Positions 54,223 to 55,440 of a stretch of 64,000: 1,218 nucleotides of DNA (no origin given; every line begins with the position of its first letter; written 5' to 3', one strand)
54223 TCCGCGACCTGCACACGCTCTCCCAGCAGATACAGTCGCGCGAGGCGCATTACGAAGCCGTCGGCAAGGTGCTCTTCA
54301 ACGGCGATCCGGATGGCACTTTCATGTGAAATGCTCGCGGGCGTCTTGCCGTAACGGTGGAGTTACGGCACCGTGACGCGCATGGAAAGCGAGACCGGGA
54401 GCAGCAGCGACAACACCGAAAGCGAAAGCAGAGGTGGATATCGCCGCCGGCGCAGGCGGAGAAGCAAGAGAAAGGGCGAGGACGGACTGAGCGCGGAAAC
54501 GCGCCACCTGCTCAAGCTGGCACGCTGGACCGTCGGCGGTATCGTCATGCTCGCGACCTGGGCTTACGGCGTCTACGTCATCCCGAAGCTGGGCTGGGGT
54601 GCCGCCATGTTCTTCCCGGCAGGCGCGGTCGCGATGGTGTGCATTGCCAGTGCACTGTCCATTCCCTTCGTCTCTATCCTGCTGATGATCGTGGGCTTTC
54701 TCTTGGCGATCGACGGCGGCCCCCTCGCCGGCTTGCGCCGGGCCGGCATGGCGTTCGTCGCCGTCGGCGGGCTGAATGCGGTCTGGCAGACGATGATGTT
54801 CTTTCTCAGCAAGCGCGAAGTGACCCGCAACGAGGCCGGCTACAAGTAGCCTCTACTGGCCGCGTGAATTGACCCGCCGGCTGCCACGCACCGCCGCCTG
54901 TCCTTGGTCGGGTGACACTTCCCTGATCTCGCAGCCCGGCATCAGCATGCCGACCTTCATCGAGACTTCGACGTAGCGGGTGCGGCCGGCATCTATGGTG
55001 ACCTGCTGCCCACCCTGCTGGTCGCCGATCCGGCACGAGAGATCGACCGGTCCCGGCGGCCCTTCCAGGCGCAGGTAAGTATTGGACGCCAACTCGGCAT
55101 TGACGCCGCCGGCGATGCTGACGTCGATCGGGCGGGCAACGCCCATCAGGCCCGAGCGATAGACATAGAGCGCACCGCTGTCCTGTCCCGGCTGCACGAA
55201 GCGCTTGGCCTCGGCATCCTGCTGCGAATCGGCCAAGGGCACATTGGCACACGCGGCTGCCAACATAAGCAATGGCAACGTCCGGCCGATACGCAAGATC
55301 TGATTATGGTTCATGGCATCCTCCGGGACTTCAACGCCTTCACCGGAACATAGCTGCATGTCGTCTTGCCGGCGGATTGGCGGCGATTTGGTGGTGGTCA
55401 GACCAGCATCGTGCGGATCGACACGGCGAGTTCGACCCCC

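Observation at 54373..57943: HlyD-family adaptor paired with a CDF-fold protein lacking canonical metal-site residues, flanked by lipoproteins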

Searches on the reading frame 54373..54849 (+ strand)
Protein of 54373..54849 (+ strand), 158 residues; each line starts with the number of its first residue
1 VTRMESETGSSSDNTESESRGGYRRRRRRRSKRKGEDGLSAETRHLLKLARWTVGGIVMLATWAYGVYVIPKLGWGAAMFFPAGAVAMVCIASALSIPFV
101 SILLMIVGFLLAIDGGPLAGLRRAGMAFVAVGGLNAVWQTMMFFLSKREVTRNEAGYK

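Call 3: search_protein_families(library=pfam, proteins=[window:54373-54849:+], max_evalue=1)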
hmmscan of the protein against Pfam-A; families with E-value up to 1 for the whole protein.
window:54373-54849:+ (158 aa): 1 family
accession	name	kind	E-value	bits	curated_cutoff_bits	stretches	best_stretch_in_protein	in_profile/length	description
PF02656.20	DUF202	-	0.11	13.3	23.4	1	101-146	17-65/68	Domain of unknown function (DUF202)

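Call 4: search_protein_families(library=ncbifam, proteins=[window:54373-54849:+], max_evalue=1)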
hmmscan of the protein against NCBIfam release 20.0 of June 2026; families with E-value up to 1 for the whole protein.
window:54373-54849:+ (158 aa): 0 families
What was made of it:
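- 54373..54849 (+): Arg-rich 158-aa membrane protein, convergent to the cassette. It is not conserved with the cassette. No family hit (calls 3, 4).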

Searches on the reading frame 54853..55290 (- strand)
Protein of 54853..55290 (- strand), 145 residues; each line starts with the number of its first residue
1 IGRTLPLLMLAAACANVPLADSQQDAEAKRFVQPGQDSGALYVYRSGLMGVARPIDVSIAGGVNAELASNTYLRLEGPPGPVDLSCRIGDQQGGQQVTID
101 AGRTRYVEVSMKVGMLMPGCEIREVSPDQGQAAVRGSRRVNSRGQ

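Call 3: search_protein_families(library=pfam, proteins=[window:54853-55290:-], max_evalue=1)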
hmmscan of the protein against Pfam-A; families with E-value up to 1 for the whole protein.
window:54853-55290:- (145 aa): 1 family
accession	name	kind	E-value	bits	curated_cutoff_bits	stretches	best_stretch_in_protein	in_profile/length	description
PF11008.14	DUF2846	-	6.8e-07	29.7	34.3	1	36-114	2-83/92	Protein of unknown function (DUF2846)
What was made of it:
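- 54853..55314 (-): DUF2846-like lipoprotein, 153 aa (lipobox LAAAC). It is a lineage-specific neighbour, sometimes separated from the cassette by about 2 kb in relatives. Pfam DUF2846 at 29.7 bits, below its cut-off of 34.3 (call 3).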

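Call 4: search_protein_families(library=ncbifam, proteins=[window:54853-55290:-], max_evalue=1)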
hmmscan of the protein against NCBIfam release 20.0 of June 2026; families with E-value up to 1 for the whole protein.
window:54853-55290:- (145 aa): 0 families
